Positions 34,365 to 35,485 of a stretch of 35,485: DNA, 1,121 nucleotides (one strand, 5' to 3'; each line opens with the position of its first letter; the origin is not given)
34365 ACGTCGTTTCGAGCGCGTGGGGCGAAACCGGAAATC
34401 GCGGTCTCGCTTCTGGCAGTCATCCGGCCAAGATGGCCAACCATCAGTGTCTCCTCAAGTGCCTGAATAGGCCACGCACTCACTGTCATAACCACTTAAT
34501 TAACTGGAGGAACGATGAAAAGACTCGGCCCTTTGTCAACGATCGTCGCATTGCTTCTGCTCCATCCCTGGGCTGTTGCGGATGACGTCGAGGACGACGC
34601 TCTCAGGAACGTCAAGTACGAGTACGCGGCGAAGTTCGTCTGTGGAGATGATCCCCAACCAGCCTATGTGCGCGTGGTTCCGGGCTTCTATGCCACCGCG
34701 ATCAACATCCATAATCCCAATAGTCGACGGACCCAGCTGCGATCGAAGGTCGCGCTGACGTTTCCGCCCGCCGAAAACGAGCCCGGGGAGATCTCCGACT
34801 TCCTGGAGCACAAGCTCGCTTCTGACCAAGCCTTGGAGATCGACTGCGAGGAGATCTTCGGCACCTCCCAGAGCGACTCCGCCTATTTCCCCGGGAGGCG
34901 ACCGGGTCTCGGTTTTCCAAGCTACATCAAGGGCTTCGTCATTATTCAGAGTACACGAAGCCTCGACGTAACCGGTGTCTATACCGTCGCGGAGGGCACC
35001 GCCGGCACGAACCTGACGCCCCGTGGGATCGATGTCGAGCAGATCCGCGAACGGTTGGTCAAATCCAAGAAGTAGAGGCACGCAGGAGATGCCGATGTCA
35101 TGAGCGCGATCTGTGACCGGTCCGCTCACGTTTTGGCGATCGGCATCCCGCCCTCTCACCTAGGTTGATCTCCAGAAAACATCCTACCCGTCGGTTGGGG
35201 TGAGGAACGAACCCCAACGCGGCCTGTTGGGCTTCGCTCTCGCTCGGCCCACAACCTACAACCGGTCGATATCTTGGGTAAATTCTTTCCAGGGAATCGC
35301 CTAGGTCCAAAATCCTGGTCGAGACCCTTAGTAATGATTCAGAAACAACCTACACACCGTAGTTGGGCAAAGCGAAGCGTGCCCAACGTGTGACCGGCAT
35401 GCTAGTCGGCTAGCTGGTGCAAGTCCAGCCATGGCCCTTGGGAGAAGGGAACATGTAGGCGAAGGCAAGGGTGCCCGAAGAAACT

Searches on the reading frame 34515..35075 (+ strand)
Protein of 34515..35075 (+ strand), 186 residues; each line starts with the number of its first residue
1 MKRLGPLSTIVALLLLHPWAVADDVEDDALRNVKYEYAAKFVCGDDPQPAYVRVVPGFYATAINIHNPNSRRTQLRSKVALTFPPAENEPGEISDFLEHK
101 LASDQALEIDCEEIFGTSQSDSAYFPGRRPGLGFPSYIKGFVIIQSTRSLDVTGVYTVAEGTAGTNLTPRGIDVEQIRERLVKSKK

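Call 11: find_encoding_contigs(protein=window:34515-35075:+, flank=10000, max_places=10)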
Protein window:34515-35075:+ (186 aa): 2 contigs read that carry it; 1 place shown.
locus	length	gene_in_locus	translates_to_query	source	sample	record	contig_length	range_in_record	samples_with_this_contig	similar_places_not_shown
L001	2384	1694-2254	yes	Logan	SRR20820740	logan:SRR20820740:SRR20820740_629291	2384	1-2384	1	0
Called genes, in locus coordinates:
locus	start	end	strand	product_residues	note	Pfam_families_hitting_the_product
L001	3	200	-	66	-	?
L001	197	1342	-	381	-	PF06267:DUF1028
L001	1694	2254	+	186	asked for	-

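Call 22: search_protein_families(library=pfam, proteins=[window:34515-35075:+])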
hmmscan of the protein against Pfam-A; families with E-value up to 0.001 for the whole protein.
window:34515-35075:+ (186 aa): 0 families

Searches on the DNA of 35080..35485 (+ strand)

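Call 7: search_rna_families(source=window, start=35080, end=35485, threshold=evalue, max_evalue=10, show_alignments=3)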
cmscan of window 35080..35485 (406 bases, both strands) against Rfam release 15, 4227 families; matches with E-value up to 10: 3.
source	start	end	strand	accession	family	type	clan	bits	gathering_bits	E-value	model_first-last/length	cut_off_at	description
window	35413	35429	+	RF02681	Twister-sister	Gene; ribozyme;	-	14.6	34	2.8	31-47/81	no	Twister_sister_ribozyme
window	35198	35245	+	RF03230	mir-967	Gene; miRNA;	-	14.5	70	7.4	1-90/90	no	mir-967 microRNA precursor family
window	35411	35485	+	RF02003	group-II-D1D4-4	Intron;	CL00102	13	49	1.3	1-71/138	3'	Group II catalytic intron D1-D4-4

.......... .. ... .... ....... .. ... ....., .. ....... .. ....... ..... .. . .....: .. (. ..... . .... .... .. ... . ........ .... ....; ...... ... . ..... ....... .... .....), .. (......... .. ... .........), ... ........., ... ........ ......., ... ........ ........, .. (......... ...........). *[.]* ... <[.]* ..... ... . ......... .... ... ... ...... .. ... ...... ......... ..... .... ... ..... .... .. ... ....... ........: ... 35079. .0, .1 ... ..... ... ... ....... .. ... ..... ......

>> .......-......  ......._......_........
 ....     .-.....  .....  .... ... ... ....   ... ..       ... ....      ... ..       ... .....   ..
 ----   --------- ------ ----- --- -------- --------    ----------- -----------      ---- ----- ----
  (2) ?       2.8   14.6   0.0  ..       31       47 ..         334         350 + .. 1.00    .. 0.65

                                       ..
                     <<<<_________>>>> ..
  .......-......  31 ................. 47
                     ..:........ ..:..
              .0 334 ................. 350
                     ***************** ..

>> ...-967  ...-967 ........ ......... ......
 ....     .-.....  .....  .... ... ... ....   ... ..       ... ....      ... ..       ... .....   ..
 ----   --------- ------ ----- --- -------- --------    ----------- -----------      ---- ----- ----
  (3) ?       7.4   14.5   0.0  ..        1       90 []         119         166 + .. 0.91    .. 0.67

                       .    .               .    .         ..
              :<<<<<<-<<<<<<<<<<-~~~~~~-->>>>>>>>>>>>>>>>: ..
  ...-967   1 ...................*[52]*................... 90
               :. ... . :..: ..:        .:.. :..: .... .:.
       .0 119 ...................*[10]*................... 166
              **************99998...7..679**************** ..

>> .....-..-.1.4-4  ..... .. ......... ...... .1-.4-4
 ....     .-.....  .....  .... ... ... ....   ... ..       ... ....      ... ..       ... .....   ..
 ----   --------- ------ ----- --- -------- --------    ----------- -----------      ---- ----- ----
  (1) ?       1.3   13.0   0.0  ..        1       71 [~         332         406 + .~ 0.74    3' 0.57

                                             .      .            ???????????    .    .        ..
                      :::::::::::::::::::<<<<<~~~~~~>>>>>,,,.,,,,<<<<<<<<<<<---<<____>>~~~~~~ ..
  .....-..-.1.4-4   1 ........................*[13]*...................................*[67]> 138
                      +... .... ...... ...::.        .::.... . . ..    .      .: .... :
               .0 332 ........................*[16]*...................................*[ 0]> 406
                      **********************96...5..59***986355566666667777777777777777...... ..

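Call 29: search_dna_similar(query=window:35389-35485:+, collection=plasmids, mode=distant, max_evalue=0.01, max_rows=15)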
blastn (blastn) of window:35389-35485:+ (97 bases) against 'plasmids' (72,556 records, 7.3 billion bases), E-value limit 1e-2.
Records with a match: 1; places in all: 2; records where one place covers at least 80% of the query: 1.
Best place of each record, by identity: 80-90% 1.
By first word of the organism name: Methylomonas 1.
By predicted mobility (MOB-suite, as given by PLSDB): non-mobilizable 1.
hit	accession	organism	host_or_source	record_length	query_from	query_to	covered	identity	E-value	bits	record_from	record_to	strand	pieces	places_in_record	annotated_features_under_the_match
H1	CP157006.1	Methylomonas sp. AM2-LC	-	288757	1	96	99%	85.4%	2e-21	107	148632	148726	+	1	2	record has no annotation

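Call 31: get_annotated_region(hit=H1, flank=3000)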
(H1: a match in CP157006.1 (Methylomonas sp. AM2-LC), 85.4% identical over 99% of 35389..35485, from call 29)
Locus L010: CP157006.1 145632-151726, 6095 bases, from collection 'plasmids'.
description: Methylomonas sp. AM2-LC plasmid unnamed1, complete sequence
organism: Methylomonas sp. AM2-LC (NCBI taxid 3153301)
taxonomy: Bacteria; Pseudomonadota; Gammaproteobacteria; Methylococcales; Methylococcaceae; Methylomonas; Methylomonas sp. AM2-LC
host: -; source: -; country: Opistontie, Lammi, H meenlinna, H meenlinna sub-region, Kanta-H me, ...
typing (MOB-suite, as given by PLSDB): non-mobilizable
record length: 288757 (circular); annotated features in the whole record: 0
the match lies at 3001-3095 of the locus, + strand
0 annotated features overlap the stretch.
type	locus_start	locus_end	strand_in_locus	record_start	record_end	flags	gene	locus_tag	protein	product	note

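Call 32: search_rna_families(source=L010, threshold=gathering, show_alignments=2)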
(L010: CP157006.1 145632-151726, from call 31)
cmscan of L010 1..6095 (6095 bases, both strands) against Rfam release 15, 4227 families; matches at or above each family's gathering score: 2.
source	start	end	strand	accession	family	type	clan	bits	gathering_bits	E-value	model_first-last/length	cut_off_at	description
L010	3130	3304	+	RF02001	group-II-D1D4-3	Intron;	CL00102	85.7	32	9.5e-17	1-170/170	no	Group II catalytic intron D1-D4-3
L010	4958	5027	+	RF00029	Intron_gpII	Intron;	-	47.1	40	3.8e-07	1-77/77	no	Group II catalytic intron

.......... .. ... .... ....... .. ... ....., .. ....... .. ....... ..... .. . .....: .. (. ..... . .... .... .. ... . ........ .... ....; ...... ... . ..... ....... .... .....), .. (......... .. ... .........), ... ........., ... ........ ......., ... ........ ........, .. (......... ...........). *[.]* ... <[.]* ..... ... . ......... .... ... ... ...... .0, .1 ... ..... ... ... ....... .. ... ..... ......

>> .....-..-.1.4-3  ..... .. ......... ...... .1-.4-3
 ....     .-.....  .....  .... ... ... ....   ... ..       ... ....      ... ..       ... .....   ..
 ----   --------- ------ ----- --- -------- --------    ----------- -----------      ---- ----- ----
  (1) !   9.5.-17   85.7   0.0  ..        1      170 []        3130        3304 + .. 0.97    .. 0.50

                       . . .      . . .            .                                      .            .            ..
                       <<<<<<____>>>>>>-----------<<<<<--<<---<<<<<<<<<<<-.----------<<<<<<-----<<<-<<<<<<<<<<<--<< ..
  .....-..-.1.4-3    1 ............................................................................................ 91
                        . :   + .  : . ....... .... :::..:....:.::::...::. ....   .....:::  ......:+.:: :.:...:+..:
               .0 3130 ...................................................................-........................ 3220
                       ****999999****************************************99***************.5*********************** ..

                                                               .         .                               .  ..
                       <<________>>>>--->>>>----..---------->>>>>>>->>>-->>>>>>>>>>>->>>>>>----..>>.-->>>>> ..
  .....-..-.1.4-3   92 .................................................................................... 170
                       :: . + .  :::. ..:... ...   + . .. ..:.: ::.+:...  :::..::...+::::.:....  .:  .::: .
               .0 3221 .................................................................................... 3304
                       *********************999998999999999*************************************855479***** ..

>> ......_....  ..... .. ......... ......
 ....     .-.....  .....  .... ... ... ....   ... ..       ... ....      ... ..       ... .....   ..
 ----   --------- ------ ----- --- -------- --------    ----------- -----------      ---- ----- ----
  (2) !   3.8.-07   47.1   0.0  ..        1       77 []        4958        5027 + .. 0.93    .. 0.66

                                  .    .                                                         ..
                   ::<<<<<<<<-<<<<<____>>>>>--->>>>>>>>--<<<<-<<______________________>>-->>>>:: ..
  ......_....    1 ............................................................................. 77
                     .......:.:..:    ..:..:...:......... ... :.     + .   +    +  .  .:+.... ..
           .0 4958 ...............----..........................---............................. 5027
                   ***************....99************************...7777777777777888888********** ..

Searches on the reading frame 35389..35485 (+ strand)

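Call 40: search_protein_families(library=pfam, proteins=[L010:3648-4958:+])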
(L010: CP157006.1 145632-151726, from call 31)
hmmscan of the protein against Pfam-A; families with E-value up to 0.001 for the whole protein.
L010:3648-4958:+ (436 aa): 2 families
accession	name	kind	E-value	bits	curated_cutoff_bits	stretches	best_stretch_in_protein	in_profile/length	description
PF00078.32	RVT_1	-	8.6e-41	140.3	29.6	1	77-285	1-205/205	Reverse transcriptase (RNA-dependent DNA polymerase)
PF08388.16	GIIM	-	3.2e-12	46.7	23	1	298-374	2-78/80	Group II intron, maturase-specific domain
